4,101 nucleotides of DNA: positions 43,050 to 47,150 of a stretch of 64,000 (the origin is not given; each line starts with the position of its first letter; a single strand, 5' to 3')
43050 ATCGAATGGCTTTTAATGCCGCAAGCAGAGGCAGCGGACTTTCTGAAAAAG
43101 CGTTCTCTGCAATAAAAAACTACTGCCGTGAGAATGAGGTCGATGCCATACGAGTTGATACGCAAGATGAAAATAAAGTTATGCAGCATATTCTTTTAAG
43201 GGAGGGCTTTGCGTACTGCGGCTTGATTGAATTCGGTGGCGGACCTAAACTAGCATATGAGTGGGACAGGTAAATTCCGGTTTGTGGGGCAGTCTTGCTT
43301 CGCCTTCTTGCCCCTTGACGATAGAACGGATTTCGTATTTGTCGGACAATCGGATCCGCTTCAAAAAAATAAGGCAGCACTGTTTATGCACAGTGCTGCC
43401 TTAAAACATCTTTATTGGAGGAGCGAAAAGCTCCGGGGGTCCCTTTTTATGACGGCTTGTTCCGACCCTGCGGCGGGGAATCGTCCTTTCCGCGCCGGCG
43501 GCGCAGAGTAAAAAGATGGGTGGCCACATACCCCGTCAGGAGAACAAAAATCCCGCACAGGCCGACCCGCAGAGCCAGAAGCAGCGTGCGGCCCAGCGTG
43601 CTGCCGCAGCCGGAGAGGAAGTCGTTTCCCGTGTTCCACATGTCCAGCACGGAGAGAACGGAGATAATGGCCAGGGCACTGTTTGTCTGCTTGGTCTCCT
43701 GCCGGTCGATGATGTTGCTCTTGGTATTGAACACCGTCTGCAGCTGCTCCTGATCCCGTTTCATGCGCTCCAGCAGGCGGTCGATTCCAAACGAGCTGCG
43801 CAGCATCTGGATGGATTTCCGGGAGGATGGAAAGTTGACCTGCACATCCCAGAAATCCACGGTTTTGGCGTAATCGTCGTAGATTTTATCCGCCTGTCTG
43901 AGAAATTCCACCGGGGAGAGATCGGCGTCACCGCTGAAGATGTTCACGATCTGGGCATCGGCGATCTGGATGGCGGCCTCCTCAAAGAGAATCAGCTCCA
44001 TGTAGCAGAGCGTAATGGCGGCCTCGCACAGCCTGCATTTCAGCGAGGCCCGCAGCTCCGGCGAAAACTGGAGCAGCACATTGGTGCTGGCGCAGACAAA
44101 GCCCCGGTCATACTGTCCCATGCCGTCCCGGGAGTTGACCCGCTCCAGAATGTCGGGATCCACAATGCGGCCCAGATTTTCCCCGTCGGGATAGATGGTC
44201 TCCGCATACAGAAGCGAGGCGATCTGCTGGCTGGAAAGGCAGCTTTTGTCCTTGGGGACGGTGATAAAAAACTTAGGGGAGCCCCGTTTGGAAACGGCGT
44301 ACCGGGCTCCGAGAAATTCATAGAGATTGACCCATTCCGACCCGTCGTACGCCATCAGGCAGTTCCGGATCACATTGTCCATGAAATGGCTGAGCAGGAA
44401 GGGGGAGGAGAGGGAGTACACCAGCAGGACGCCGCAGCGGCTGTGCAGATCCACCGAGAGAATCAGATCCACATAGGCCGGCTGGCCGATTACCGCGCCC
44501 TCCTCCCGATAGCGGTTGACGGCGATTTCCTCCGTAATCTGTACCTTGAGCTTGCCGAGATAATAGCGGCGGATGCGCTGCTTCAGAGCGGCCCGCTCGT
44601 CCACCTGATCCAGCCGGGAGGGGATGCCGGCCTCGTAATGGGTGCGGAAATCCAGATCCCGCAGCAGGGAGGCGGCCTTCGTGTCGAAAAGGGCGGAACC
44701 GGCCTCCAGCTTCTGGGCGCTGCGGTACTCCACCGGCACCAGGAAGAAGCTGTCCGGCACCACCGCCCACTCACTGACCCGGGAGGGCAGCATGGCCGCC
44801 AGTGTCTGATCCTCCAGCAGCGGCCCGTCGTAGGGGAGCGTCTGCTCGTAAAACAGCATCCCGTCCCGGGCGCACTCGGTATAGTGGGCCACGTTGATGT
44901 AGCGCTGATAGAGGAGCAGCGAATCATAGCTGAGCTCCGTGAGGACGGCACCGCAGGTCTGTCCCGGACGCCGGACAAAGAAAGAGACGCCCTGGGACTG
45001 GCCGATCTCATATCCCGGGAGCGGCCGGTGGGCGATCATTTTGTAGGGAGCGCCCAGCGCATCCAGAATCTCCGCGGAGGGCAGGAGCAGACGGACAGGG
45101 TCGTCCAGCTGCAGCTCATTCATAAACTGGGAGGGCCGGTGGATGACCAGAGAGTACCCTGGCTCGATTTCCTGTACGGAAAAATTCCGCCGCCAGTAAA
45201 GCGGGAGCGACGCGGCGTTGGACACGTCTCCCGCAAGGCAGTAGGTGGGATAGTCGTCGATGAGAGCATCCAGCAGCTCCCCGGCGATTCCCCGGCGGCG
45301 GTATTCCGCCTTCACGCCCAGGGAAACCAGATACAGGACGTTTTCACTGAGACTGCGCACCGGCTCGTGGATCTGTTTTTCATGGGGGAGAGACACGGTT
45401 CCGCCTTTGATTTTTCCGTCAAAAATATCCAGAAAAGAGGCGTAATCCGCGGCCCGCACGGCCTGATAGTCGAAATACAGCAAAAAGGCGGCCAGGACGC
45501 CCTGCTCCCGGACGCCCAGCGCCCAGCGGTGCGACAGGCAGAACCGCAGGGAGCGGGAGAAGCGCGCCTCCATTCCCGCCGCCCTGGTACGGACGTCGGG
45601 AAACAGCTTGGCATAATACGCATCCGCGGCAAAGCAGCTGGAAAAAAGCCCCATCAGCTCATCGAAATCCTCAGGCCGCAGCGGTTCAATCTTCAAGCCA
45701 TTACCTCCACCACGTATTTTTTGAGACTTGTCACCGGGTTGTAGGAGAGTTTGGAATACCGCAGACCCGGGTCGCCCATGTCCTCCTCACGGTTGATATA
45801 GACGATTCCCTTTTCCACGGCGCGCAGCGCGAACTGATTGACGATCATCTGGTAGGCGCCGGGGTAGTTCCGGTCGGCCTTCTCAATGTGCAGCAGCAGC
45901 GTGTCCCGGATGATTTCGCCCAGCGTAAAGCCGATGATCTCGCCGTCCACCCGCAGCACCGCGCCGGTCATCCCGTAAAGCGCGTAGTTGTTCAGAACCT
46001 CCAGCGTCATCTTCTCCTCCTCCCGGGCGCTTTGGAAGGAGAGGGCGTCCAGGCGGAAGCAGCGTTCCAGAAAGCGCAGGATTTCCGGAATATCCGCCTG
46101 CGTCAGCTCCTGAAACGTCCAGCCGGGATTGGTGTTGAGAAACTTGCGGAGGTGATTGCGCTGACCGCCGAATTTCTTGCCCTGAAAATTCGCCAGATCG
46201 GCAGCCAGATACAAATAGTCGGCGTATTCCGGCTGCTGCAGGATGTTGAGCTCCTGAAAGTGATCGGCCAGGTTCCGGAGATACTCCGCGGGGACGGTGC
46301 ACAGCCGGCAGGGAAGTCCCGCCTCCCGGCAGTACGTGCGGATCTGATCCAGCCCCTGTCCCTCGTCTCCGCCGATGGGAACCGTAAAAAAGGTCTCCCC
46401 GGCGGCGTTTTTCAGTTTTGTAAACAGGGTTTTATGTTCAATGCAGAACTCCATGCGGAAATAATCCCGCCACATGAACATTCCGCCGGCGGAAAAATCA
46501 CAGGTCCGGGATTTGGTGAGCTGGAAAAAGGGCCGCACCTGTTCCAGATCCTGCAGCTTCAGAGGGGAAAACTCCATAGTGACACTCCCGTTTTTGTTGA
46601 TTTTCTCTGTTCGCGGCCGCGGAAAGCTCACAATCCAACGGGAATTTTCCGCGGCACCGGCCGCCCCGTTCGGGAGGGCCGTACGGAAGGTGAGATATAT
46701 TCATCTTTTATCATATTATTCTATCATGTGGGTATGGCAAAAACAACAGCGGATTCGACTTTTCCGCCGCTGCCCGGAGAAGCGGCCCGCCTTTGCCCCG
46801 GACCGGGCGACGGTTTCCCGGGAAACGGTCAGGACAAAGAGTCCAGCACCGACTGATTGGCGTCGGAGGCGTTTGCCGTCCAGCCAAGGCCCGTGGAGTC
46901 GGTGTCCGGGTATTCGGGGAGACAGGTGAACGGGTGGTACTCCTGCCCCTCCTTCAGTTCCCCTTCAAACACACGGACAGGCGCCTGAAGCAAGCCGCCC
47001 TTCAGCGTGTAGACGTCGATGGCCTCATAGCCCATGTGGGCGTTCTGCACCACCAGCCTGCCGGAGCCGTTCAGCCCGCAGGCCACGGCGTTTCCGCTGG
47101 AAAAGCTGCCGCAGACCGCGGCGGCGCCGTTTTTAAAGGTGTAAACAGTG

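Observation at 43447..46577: Coupled operon: DUF2156 (MprF-C-like aminoacyl-tRNA transferase fold) plus a GNAT fused to a CorA-like 2-TM tail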

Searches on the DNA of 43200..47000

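Call 66: search_rna_families(source=window, start=43200, end=47000, threshold=evalue, max_evalue=1)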
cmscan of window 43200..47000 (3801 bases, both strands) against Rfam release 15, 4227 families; matches with E-value up to 1: 0.
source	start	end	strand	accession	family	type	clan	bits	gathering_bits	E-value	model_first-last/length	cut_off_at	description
